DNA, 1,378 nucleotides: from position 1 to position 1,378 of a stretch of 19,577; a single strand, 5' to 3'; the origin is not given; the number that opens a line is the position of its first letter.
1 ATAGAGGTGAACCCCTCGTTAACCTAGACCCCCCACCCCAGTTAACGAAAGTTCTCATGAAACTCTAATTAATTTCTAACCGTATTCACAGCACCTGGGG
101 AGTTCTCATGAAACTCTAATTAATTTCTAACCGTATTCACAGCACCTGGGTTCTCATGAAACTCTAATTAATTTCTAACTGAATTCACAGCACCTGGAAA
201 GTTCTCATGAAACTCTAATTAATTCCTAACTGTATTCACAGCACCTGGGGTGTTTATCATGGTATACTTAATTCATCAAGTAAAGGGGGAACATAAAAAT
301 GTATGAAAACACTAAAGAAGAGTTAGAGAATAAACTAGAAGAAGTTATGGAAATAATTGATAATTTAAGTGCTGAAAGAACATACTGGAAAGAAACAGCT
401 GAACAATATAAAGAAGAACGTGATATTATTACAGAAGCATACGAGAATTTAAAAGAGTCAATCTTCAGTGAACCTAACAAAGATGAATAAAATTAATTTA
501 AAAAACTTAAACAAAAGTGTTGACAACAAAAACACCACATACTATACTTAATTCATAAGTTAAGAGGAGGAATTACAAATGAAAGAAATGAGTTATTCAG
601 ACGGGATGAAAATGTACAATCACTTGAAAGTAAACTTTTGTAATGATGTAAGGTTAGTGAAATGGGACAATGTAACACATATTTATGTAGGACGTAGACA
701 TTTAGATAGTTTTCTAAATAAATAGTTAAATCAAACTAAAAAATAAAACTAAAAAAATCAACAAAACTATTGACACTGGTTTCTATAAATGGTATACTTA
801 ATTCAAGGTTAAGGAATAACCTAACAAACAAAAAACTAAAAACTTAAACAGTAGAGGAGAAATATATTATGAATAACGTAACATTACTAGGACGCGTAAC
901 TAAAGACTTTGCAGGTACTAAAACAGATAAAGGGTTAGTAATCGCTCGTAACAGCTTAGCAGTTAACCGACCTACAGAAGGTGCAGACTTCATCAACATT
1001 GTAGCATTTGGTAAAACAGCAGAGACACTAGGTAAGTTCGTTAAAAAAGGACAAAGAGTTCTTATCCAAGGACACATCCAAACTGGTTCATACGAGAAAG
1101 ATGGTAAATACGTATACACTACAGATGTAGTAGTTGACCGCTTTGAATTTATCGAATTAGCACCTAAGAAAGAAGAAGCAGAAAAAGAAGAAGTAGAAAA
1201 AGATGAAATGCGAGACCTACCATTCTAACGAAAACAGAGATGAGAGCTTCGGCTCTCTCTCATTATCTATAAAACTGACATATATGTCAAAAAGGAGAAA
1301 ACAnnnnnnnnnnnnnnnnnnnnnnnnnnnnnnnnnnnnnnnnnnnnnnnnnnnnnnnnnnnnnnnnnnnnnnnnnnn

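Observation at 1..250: Long ITRs that run into unequal arrays of ~48-nt iterons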

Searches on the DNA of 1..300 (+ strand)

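Call 7: search_dna_similar(query=window:1-300:+, collection=phages, mode=distant, max_rows=40, max_evalue=0.01)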
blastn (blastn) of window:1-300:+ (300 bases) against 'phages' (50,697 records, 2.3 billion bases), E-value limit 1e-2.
Records with a match: 9; places in all: 11; records where one place covers at least 80% of the query: 0.
Best place of each record, by identity: 80-90% 9.
By first word of the organism name: Enterococcus 9.
By host as written in the record: Enterococcus faecium 4; Enterococcus_D gallinarum DO36 3; Enterococcus faecium E1071 1; Enterococcus faecium 2111230062 1.
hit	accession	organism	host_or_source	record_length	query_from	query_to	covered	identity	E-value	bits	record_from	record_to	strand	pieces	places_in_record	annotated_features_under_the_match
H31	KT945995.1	Enterococcus phage vB_EfaP_IME199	Enterococcus faecium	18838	1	94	31%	80.9%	8e-15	86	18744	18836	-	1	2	none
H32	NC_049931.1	Enterococcus phage vB_EfaP_IME199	Enterococcus faecium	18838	1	94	31%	80.9%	8e-15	86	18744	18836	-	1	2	none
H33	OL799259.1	Enterococcus phage phiSHEF14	Enterococcus faecium E1071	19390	4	72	23%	81.2%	9e-8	64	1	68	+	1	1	none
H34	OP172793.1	Enterococcus phage EF36P1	Enterococcus_D gallinarum DO36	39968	253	298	15%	83.0%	7e-3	46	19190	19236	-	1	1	hypothetical protein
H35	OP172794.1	Enterococcus phage EF36P2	Enterococcus_D gallinarum DO36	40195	253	298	15%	83.0%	7e-3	46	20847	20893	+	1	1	hypothetical protein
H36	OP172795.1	Enterococcus phage EF36P3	Enterococcus_D gallinarum DO36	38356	253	298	15%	83.0%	7e-3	46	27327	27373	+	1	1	hypothetical protein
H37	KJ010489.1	Enterococcus phage IME-EFm1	Enterococcus faecium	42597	260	298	13%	87.5%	7e-3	47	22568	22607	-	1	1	hypothetical protein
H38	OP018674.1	Enterococcus phage vB_Efm_LG62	Enterococcus faecium 2111230062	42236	260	298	13%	87.5%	7e-3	47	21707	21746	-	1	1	none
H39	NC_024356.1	Enterococcus phage IME-EFm1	Enterococcus faecium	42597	260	298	13%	87.5%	7e-3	47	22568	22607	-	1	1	thioredoxin domain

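Call 16: search_dna_similar(query=window:1-110:+, collection=phages, mode=distant, max_rows=60, max_evalue=10)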
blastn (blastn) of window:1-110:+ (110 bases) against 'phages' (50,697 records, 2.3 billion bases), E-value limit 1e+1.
Records with a match: 5; places in all: 7; records where one place covers at least 80% of the query: 2.
Best place of each record, by identity: 80-90% 5.
By first word of the organism name: Enterococcus 3; Aerococcus 1; Salicola 1.
By host as written in the record: Enterococcus faecium 2; Enterococcus faecium E1071 1; Aerococcus viridans AV-X1 1; Salicola sp. PV4 1.
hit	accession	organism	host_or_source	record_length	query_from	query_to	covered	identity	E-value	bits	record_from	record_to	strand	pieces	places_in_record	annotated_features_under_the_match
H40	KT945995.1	Enterococcus phage vB_EfaP_IME199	Enterococcus faecium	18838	1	94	85%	80.9%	2e-15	86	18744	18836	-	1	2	none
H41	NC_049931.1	Enterococcus phage vB_EfaP_IME199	Enterococcus faecium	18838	1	94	85%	80.9%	2e-15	86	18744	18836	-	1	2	none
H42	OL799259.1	Enterococcus phage phiSHEF14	Enterococcus faecium E1071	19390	4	72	63%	81.2%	3e-8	64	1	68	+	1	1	none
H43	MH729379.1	Aerococcus phage vB_AviM_AVP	Aerococcus viridans AV-X1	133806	49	77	26%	86.2%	4e+0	36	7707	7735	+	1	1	none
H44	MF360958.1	Salicola phage SCTP-2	Salicola sp. PV4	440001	60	86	25%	88.9%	4e+0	37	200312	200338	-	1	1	none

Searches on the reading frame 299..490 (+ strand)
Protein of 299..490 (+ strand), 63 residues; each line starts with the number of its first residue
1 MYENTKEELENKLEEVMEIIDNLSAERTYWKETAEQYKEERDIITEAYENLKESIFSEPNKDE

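Call 28: find_encoding_contigs(protein=window:299-490:+, flank=2000, max_places=10)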
Protein window:299-490:+ (63 aa): 1 contig read that carries it; 1 place shown.
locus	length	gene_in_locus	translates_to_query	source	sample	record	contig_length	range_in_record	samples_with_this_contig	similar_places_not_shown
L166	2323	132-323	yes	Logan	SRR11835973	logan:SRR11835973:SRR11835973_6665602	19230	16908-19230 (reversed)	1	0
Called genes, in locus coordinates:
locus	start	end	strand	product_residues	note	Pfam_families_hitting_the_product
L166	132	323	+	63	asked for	-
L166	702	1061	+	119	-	PF00436:SSB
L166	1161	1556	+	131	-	-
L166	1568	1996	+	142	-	PF11753:DUF3310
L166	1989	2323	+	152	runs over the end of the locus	-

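Call 46: search_protein_families(library=pfam, proteins=[window:299-490:+], max_evalue=0.1)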
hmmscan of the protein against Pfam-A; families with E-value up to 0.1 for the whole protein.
window:299-490:+ (63 aa): 4 families
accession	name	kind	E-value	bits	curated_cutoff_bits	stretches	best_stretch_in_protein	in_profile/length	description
PF05565.16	Sipho_Gp157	-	0.00044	20.7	28.6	1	3-55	32-84/162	Siphovirus Gp157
PF07765.17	KIP1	-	0.034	14.7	33.9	1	3-47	17-58/74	KIP1-like protein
PF08202.16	MIS13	-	0.07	12.8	23.5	1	8-46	155-187/300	Mis12-Mtw1 protein family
PF07889.17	DUF1664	-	0.09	13.3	34.6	1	7-55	69-117/124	Protein of unknown function (DUF1664)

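Call 47: search_protein_families(library=phrogs, proteins=[window:299-490:+], max_evalue=0.01)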
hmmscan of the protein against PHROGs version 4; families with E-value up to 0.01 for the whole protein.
window:299-490:+ (63 aa): 2 families
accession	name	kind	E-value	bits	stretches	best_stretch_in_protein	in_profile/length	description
phrog_253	-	DNA, RNA and nucleotide metabolism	6.1e-05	24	1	3-57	37-91/169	Mu Gam-like end protection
phrog_25947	-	other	0.0072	17.6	1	4-42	37-75/79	hol-like chemotaxis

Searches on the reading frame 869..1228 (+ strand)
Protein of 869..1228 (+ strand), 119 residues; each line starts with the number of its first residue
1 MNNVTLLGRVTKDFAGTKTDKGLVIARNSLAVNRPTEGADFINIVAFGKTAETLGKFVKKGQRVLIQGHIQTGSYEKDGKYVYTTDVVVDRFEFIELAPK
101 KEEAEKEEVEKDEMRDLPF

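Call 46: search_protein_families(library=pfam, proteins=[window:869-1228:+], max_evalue=0.1)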
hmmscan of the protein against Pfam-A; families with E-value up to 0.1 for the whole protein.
window:869-1228:+ (119 aa): 3 families
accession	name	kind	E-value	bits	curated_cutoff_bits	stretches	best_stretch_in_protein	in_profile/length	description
PF00436.31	SSB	-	1.2e-21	77.2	26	1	1-94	1-103/104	Single-strand binding protein family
PF01336.31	tRNA_anti-codon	-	0.0093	16.3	27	1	40-79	27-63/75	OB-fold nucleic acid binding domain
PF13742.12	tRNA_anti_2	-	0.017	15.8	27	1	42-83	50-89/95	OB-fold nucleic acid binding domain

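Call 47: search_protein_families(library=phrogs, proteins=[window:869-1228:+], max_evalue=0.01)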
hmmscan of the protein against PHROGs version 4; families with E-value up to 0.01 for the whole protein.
window:869-1228:+ (119 aa): 4 families
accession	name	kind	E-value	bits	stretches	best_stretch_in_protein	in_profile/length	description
phrog_44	-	DNA, RNA and nucleotide metabolism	1.2e-30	108.2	1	1-102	87-197/271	single strand DNA binding protein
phrog_25370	-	unknown function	1.2e-05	25.8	1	1-34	2-35/48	-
phrog_27667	-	DNA, RNA and nucleotide metabolism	0.00056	21.1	1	65-96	3-35/61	single strand DNA binding protein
phrog_4932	-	DNA, RNA and nucleotide metabolism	0.0065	17.6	1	30-119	26-117/117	single strand DNA binding protein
